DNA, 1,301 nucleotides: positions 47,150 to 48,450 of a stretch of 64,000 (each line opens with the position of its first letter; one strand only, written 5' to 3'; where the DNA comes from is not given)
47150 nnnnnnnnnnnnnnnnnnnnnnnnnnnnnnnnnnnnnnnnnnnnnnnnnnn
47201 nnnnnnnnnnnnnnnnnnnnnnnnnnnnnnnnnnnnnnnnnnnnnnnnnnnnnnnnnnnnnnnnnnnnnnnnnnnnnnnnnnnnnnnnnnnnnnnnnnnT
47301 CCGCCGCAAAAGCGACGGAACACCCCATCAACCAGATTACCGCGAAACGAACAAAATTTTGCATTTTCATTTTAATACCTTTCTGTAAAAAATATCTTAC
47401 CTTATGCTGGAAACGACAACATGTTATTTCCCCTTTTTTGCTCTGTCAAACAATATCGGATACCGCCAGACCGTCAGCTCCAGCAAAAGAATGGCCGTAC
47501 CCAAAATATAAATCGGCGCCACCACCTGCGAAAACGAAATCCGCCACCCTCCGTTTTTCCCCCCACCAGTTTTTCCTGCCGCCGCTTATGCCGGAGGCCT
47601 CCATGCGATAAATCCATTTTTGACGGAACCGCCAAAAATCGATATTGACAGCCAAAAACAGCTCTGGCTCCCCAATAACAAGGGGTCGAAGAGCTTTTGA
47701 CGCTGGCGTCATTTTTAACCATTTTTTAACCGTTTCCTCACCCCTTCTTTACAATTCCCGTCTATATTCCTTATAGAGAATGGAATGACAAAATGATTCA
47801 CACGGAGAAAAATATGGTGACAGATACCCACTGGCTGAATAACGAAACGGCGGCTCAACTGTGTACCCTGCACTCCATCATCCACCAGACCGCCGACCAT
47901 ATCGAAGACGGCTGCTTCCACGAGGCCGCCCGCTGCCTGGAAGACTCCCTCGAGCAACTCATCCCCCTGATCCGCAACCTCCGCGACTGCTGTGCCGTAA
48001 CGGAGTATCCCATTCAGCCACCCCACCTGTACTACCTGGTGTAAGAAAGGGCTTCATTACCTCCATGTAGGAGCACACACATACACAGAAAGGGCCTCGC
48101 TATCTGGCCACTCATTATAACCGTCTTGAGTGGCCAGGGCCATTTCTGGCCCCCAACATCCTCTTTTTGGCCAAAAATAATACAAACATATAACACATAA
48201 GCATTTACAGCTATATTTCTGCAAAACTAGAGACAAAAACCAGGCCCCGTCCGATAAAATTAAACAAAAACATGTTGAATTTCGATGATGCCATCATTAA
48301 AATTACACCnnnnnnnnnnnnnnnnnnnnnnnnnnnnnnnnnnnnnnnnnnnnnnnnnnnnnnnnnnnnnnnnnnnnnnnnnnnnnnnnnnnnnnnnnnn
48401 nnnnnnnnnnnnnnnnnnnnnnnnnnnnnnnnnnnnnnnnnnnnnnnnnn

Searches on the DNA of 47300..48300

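Call 115: search_rna_families(source=window, start=47300, end=48300, threshold=gathering)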
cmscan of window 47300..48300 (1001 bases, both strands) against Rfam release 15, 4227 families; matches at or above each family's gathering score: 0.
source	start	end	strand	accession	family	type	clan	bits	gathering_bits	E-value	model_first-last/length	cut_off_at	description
